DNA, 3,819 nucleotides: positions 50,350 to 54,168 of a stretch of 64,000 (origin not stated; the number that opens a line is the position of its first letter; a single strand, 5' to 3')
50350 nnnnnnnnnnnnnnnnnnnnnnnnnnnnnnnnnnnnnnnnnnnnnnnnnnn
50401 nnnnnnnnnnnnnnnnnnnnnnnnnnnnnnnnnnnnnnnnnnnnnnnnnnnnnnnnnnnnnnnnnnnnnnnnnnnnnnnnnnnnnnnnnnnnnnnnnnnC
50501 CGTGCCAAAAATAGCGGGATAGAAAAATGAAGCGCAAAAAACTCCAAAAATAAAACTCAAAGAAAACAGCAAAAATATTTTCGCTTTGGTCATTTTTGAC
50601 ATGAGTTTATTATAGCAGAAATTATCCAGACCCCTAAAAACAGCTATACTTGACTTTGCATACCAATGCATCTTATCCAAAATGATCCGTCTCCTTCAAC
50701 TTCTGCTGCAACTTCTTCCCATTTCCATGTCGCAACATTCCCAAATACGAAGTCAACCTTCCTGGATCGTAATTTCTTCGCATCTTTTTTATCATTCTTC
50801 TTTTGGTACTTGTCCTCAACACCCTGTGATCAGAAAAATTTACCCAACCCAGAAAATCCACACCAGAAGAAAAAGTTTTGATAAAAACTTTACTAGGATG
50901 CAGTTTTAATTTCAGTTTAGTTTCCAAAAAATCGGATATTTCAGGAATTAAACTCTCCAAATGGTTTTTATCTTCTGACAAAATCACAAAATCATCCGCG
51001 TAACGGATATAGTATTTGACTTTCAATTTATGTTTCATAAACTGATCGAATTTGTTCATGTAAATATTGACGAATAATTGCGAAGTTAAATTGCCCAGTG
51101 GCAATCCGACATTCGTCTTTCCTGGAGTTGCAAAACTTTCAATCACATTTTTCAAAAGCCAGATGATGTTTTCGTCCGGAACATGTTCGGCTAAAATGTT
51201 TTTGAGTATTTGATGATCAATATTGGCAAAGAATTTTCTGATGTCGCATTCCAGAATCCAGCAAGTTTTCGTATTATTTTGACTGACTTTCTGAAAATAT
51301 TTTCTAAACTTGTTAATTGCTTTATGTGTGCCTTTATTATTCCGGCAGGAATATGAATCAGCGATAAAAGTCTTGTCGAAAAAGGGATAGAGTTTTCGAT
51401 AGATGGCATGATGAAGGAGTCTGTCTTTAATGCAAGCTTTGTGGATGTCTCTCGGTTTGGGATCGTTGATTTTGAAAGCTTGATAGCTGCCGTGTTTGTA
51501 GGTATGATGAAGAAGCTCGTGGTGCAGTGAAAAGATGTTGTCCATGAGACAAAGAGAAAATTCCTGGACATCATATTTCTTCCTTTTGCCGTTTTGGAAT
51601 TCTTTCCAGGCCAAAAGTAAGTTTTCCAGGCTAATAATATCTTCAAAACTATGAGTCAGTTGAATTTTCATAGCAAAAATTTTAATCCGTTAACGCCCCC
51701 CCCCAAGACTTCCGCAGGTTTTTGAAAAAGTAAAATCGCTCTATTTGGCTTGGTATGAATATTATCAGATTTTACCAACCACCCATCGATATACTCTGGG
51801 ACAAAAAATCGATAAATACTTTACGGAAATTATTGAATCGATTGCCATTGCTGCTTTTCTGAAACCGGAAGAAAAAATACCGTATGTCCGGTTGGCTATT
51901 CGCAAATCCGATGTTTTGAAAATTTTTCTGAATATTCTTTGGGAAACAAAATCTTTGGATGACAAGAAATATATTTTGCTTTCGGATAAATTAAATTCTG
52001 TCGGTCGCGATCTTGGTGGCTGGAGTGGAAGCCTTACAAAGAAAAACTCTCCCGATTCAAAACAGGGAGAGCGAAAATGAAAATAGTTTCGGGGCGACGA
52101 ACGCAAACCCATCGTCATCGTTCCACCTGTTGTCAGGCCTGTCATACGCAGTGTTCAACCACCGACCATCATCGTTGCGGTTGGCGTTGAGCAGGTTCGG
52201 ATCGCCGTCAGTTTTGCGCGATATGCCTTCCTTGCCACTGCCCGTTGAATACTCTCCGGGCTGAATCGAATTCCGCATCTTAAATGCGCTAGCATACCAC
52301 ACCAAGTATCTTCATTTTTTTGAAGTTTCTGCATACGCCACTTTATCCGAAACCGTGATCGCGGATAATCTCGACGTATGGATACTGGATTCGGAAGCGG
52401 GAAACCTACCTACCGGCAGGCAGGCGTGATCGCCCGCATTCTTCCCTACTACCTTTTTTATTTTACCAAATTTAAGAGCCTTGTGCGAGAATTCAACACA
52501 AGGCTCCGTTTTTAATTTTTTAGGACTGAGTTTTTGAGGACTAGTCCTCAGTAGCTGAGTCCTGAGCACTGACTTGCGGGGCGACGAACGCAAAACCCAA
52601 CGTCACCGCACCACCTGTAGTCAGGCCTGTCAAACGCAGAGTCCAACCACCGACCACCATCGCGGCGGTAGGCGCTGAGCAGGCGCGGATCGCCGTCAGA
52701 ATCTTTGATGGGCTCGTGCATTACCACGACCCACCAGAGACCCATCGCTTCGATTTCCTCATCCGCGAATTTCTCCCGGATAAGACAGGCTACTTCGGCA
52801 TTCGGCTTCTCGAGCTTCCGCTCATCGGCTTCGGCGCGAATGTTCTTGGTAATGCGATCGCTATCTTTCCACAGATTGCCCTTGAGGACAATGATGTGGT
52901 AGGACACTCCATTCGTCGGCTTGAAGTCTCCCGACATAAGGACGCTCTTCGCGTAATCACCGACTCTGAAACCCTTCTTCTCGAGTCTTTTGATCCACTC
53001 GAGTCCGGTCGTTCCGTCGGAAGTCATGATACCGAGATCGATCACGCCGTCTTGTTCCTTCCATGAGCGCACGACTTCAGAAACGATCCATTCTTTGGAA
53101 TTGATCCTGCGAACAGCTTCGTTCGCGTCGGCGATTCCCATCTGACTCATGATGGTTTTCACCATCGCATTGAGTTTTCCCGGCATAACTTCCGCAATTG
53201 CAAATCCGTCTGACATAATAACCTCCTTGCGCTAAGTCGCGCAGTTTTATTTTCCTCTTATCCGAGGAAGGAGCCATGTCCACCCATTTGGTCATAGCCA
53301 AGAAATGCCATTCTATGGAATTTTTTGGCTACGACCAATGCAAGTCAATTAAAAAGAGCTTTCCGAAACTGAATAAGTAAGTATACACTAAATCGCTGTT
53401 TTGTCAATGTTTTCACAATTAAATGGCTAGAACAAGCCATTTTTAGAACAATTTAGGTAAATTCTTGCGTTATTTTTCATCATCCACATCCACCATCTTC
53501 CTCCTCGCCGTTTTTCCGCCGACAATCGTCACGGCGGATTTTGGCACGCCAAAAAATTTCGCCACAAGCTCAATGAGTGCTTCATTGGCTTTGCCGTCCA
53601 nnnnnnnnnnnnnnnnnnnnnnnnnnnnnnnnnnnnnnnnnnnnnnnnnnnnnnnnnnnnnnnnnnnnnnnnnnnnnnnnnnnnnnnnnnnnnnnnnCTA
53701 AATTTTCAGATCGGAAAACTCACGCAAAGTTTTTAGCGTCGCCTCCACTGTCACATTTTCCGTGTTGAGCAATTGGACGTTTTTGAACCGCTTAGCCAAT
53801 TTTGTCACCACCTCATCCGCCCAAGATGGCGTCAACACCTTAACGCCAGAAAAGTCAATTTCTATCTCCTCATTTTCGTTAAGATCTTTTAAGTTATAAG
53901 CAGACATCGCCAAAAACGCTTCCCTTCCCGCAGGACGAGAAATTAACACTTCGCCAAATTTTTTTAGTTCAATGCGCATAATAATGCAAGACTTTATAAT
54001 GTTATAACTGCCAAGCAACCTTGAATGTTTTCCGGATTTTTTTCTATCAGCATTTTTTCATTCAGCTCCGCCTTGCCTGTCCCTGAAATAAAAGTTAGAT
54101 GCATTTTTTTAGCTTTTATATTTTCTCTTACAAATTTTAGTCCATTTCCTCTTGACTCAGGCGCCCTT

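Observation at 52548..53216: Unusually small, apparently cytoplasmic DGR target with a minimal CLec-type VR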

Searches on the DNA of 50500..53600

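Call 42: search_rna_families(source=window, start=50500, end=53600, threshold=evalue, max_evalue=1)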
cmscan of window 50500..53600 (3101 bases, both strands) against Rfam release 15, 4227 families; matches with E-value up to 1: 2.
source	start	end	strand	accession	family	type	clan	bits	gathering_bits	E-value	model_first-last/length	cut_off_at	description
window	51596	51710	-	RF00015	U4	Gene; snRNA; splicing;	CL00007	25.7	46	0.0042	1-138/138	no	U4 spliceosomal RNA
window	53407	53489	-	RF00204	snoR12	Gene; snRNA; snoRNA; CD-box;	-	24.7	39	0.17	1-83/83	no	Small nucleolar RNA R12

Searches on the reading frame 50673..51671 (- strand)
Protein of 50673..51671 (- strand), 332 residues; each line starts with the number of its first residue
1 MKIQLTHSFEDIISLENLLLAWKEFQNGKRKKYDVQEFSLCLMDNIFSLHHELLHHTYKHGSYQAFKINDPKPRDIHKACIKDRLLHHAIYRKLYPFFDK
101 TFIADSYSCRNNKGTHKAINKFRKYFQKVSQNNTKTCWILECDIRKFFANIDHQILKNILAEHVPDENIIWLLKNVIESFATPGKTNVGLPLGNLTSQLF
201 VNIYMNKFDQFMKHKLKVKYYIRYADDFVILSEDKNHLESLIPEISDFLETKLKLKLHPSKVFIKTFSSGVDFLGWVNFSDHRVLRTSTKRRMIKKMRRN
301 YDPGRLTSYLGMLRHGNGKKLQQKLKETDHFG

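Call 6: search_protein_families(library=pfam, proteins=[window:50673-51671:-], max_evalue=1)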
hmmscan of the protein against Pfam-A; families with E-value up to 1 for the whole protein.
window:50673-51671:- (332 aa): 3 families
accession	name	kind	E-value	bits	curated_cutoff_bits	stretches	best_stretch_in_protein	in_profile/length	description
PF00078.32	RVT_1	-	4.6e-26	92.2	29.6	1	74-276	10-203/205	Reverse transcriptase (RNA-dependent DNA polymerase)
PF21108.3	MDN1_4th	-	0.027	14.9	27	0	10-40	42-71/81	Midasin AAA+ ATPase lid domain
PF22662.2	Csa3_N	-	0.045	14.2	27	1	111-156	37-82/120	Csa3 CRISPR-associated Rossmann-like domain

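Call 43: search_protein_families(library=ncbifam, proteins=[window:50673-51671:-], max_evalue=1)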
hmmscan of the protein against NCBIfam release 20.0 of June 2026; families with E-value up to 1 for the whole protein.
window:50673-51671:- (332 aa): 9 families
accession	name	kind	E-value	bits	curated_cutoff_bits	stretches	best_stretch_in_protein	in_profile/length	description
TIGR04416.1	group_II_RT_mat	equivalog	1.8e-45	155.6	300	1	32-297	22-291/353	group II intron reverse transcriptase/maturase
NF041747.1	Drt3a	equivalog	4.8e-21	75.5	200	1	134-268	108-241/412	antiviral reverse transcriptase Drt3a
NF041746.1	Drt2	equivalog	1.3e-19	70.7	390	2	182-300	216-343/416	antiviral reverse transcriptase Drt2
NF038233.2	retron_St85_RT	exception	5.7e-16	58.6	235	1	132-305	84-257/289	retron St85 family RNA-directed DNA polymerase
NF041750.1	Drt5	equivalog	8.1e-07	28.4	550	1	110-263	99-249/484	antiviral reverse transcriptase Drt5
NF042941.1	Retron_TIR_antiphage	equivalog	1.3e-06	27.5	600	1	125-245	80-197/464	TIR domain-containing anti-phage reverse transcriptase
NF041749.1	Drt4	equivalog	1.4e-06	27.5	450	1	188-267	193-269/489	antiviral reverse transcriptase Drt4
TIGR04499.1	abortive_AbiA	subfamily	2.9e-06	26.3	250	1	102-262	115-288/615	AbiA family abortive infection protein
TIGR01641.1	phageSPP1_gp7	domain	0.17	12.3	39.65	0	29-110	29-102/109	minor capsid protein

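Call 63: search_protein_families(library=padloc, proteins=[window:50673-51671:-], max_evalue=1)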
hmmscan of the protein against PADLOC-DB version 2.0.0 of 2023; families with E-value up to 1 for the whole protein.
window:50673-51671:- (332 aa): 77 families (the best 25 are shown)
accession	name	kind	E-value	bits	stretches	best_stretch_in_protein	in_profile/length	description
PDLC01136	RT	-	1.3e-54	183.4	1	9-277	2-257/263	RT (reverse transcriptase)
PDLC02063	Cas1_IIIb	-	3.4e-42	142.8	1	9-280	5-276/617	-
PDLC03754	RT_UG17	-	3.9e-33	112.9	1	9-298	7-290/429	DRT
PDLC03756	RT_UG19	-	5.4e-29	99.7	2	120-296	132-307/562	DRT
PDLC03779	RT_UG4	-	7.2e-28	95.6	1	43-304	34-284/307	DRT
PDLC03785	RT_UG9_large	-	5.8e-26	89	1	44-275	274-506/772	DRT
PDLC03778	RT_UG39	-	1.6e-24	84.8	2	168-263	273-366/541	DRT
PDLC03764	RT_UG26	-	6.3e-24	82.5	1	82-300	80-294/398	DRT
PDLC03759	RT_UG21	-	1.3e-23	81.6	1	13-265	2-265/503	DRT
PDLC03768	Drt3a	-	2.2e-23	81.4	1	133-299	131-287/411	DRT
PDLC03783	Drt8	-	8.2e-23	79.5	1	116-268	115-262/493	DRT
PDLC01607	RT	-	6.4e-22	76.5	1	76-276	17-159/161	"CAS-I,CAS-II,CAS-III,CAS-IV,CAS-V,CAS-VI; acquisition_associated"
PDLC03766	Drt9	-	4.9e-21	73.1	1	49-250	74-265/488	DRT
PDLC03771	RT_UG32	-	6e-21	72.7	1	80-237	101-258/521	DRT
PDLC02175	Drt3a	-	3.9e-20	70.5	1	132-262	104-233/417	-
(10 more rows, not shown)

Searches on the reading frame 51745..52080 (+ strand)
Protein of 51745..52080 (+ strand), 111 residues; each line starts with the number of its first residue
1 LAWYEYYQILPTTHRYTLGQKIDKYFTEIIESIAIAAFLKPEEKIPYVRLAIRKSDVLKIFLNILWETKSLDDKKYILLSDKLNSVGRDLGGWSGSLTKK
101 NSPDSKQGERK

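Call 6: search_protein_families(library=pfam, proteins=[window:51745-52080:+], max_evalue=1)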
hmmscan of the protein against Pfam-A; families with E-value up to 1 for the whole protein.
window:51745-52080:+ (111 aa): 3 families
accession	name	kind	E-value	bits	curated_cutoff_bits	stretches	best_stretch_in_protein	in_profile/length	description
PF22296.2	bAvd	-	4.2e-07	30.8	40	1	4-94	15-104/107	bAvd-like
PF14372.11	hAT-like_RNase-H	-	0.0044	17.6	27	1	17-54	39-76/100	hAT-like transposase, RNase-H fold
PF02722.21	MOSP_C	-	0.13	12.3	25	1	34-85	140-191/205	Major Outer Sheath Protein C-terminal domain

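Call 43: search_protein_families(library=ncbifam, proteins=[window:51745-52080:+], max_evalue=1)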
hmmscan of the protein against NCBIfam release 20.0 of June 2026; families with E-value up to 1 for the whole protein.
window:51745-52080:+ (111 aa): 1 family
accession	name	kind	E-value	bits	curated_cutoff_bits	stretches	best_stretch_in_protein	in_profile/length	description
NF033474.1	DivGenRetAVD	equivalog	7.7e-12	45.4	80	1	4-93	15-102/104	diversity-generating retroelement protein Avd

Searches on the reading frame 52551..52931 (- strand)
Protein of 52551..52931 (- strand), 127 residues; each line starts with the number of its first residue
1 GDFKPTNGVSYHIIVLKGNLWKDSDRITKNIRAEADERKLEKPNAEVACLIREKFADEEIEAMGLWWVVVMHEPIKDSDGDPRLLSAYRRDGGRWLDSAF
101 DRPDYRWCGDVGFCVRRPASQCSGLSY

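Call 37: predict_structure(alignment_id=A3)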
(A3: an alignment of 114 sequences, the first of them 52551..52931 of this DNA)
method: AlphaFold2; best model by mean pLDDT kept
length: 127 residues; sequences in the alignment: 114
mean_pLDDT: 81.3   pTM: 0.75
mean pLDDT of the five models: 81.3, 80.3, 78.4, 76.9, 53.8
residues with pLDDT >= 90: 48; 70-90: 53; 50-70: 21; < 50: 5
segments of 3 or more residues with pLDDT < 50: 125-127
pLDDT, mean of each block of 10 residues (from residue 1): 61 92 93 94 86 84 90 73 74 69 89 89 54
secondary structure, 60 per line:
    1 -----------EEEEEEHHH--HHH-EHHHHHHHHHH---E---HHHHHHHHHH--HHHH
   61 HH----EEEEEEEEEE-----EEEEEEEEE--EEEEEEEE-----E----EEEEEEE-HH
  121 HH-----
elements in order: E12-17 H28-37 H45-54 H57-62 E67-76 E82-90 E93-100 E111-117 H119-122

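Call 39: fold_search(model_id=the predicted structure, library=pdb)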
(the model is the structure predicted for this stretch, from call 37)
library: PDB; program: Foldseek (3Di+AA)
matches with E <= 10: 401; with E <= 0.001: 0
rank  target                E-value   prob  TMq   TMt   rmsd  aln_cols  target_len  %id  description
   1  3gpr_B                2.7e-01  0.30  0.38  0.38   8.5       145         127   13  Crystal structure of rhodocetin (released 2009-12-15)
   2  1sb2_B                4.7e-01  0.14  0.32  0.33   8.6       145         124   12  High resolution Structure determination of rhodocetin (released 2005-02-01)
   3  3otr_B                9.4e-01  0.21  0.19  0.06   3.5        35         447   23  2.75 Angstrom Crystal Structure of Enolase 1 from Toxoplasma gondii (released 2010-09-22)
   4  3otr_E                1.1e+00  0.18  0.18  0.06   3.5        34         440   24  2.75 Angstrom Crystal Structure of Enolase 1 from Toxoplasma gondii (released 2010-09-22)
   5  1egi_B                1.1e+00  0.14  0.36  0.33  10.0       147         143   11  STRUCTURE OF A C-TYPE CARBOHYDRATE-RECOGNITION DOMAIN (CRD-4) FROM THE MACROPHAGE MANNOSE RECEPTOR (released 2000-08-30)
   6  3mso_B                1.2e+00  0.04  0.15  0.16  11.6        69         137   16  Crystal structure of a STEROID DELTA-ISOMERASE (NP_250810.1) from PSEUDOMONAS AERUGINOSA at 2.57 A resolution (released 2010-06-09)
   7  5idz_A                1.3e+00  0.20  0.18  0.06   3.5        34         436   18  Structure of Human Enolase 2 in complex with (S)-(1-hydroxy-2-oxopiperidin-3-yl)phosphonate (released 2017-02-22)
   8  1p48_A                1.3e+00  0.18  0.18  0.06   3.5        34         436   15  REVERSE PROTONATION IS THE KEY TO GENERAL ACID-BASE CATALYSIS IN ENOLASE (released 2003-11-18)
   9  1egg_B                1.3e+00  0.16  0.39  0.35   7.6       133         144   10  STRUCTURE OF A C-TYPE CARBOHYDRATE-RECOGNITION DOMAIN (CRD-4) FROM THE MACROPHAGE MANNOSE RECEPTOR (released 2000-08-30)
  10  9g8d_B                1.5e+00  0.16  0.19  0.06   4.4        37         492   19  Crystal structure of the photosensory core module (PCM) of a cyano-phenylalanine mutant oCNF192 of the bathy phytochro (released 2024-11-27)
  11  4orw_A                1.5e+00  0.14  0.20  0.16   7.6        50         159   22  Three-dimensional structure of the C65A-K59A double mutant of Human lipocalin-type Prostaglandin D Synthase apo-form (released 2014-08-06)
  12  3ucc_B                1.5e+00  0.18  0.18  0.06   3.3        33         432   18  Asymmetric complex of human neuron specific enolase-1-PGA/PEP (released 2012-08-22)
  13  1pdy                  1.5e+00  0.18  0.18  0.06   3.4        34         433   18  X-RAY STRUCTURE AND CATALYTIC MECHANISM OF LOBSTER ENOLASE (released 1995-11-14)
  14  2akm_B                1.6e+00  0.16  0.18  0.06   3.4        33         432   18  Fluoride Inhibition of Enolase: Crystal Structure of the Inhibitory Complex (released 2006-03-21)
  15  3enl                  1.8e+00  0.15  0.18  0.06   3.4        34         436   15  REFINED STRUCTURE OF YEAST APO-ENOLASE AT 2.25 ANGSTROMS RESOLUTION (released 1992-04-15)
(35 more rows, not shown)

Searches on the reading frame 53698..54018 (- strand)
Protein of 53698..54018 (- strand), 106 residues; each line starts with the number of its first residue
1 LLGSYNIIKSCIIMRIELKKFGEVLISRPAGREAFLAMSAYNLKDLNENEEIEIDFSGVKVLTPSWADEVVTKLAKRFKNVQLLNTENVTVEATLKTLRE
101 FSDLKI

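Call 6: search_protein_families(library=pfam, proteins=[window:53698-54018:-], max_evalue=1)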
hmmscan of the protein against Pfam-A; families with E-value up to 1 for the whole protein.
window:53698-54018:- (106 aa): 2 families
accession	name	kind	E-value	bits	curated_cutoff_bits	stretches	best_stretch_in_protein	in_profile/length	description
PF14213.11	DUF4325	-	1.5e-10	41.1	23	1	44-80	11-47/64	STAS-like domain of unknown function (DUF4325)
PF11110.13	Phage_hub_GP28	-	0.0019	18.6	21.5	1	5-82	63-143/154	Baseplate hub distal subunit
